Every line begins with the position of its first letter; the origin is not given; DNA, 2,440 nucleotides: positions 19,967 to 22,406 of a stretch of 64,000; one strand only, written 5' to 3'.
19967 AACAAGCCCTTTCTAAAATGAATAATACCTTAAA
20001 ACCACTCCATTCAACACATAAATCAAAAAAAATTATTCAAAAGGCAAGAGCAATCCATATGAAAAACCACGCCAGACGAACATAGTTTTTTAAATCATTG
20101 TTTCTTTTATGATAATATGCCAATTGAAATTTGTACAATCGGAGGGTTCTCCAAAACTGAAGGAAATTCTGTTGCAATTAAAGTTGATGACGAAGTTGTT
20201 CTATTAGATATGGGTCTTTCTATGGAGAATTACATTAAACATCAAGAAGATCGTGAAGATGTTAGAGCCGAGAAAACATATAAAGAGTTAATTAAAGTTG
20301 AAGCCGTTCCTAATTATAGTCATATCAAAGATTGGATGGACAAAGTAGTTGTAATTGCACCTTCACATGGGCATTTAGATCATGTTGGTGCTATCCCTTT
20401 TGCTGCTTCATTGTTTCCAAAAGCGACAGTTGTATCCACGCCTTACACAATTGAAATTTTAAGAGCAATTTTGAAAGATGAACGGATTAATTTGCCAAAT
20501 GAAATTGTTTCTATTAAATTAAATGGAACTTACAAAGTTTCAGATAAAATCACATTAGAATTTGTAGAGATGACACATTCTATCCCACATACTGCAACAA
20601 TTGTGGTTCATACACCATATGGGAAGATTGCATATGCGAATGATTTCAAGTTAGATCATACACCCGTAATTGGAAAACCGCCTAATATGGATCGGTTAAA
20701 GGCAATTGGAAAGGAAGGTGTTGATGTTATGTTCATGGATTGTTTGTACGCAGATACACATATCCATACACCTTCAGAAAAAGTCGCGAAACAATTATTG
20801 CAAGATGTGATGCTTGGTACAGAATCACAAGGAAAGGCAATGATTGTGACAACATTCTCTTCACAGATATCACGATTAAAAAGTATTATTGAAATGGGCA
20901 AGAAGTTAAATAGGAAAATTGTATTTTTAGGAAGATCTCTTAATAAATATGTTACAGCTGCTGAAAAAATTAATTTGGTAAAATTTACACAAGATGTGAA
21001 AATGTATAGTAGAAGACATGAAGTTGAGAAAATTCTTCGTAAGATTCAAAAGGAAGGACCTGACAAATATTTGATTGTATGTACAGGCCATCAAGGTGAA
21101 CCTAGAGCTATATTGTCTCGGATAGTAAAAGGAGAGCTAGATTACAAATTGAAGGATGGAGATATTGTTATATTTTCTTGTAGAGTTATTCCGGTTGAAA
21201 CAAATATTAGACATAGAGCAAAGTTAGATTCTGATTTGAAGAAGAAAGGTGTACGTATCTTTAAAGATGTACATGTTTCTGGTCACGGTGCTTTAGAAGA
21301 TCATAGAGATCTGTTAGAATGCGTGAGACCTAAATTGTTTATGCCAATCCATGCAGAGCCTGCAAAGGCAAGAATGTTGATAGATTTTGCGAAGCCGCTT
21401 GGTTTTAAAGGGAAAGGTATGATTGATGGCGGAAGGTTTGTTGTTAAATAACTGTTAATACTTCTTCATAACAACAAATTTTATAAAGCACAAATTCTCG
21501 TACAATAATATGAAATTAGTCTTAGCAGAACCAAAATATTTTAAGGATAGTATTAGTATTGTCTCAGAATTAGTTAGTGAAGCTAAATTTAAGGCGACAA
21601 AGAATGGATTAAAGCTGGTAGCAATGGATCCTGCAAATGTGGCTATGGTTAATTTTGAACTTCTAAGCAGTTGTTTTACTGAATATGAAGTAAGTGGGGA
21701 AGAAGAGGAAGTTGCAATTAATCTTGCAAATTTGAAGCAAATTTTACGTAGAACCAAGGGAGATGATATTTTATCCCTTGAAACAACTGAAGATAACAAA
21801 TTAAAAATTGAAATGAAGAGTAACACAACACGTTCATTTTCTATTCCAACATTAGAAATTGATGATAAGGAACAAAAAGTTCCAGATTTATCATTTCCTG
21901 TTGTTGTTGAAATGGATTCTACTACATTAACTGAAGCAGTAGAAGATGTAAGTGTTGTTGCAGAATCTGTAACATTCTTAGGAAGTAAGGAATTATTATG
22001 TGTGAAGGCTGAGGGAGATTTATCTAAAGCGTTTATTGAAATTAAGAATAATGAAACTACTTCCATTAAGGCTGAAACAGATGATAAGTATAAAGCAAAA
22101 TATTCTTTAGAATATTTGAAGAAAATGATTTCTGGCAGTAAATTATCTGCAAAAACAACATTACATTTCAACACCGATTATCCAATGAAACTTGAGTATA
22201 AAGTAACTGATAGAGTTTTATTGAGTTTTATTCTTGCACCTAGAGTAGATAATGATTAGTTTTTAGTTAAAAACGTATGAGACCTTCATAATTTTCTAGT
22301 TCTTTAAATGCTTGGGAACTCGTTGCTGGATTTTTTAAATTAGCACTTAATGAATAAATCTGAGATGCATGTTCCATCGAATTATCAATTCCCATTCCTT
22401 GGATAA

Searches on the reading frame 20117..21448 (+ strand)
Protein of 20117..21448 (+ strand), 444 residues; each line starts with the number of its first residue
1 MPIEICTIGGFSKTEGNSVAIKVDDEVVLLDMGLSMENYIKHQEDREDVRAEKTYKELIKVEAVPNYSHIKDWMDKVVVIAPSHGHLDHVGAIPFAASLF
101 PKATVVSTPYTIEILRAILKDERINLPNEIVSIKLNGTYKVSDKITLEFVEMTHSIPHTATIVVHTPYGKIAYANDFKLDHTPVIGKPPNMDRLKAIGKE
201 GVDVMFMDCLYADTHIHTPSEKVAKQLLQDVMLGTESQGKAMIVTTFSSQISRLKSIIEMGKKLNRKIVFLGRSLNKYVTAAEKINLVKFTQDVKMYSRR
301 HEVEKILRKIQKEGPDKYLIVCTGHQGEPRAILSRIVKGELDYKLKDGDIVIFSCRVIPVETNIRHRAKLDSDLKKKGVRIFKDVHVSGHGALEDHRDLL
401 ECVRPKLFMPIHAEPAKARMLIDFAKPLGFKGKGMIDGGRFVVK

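Call 49: search_protein_families(library=pfam, proteins=[window:20117-21448:+], max_evalue=0.001)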
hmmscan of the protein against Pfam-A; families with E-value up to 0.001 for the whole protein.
window:20117-21448:+ (444 aa): 4 families
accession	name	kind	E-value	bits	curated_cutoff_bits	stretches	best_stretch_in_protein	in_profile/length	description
PF22505.1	RNase_J_b_CASP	-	5.5e-26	91.3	27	1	242-361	4-115/126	Ribonuclease J, beta-CASP domain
PF12706.13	Lactamase_B_2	-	7.1e-07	29.5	27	1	73-222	27-182/200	Beta-lactamase superfamily domain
PF07521.17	RMMBL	-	4e-06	27.2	21.6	1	383-419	9-46/63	Zn-dependent metallo-hydrolase RNA specificity domain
PF00753.33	Lactamase_B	-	1.5e-05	25.5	22.7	1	16-179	6-152/196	Metallo-beta-lactamase superfamily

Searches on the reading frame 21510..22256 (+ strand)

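Call 49: search_protein_families(library=pfam, proteins=[window:21510-22256:+], max_evalue=0.001)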
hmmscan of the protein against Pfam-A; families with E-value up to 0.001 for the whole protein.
window:21510-22256:+ (249 aa): 3 families
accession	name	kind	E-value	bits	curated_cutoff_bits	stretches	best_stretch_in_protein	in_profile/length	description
PF02747.20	PCNA_C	-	2.2e-16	60.6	23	1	123-244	1-127/128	Proliferating cell nuclear antigen, C-terminal domain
PF00705.23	PCNA_N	-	2.1e-12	47.3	20.3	1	9-102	10-103/127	Proliferating cell nuclear antigen, N-terminal domain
PF02144.21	Rad1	-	3.9e-08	33.1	24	1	22-222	22-247/257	Repair protein Rad1/Rec1/Rad17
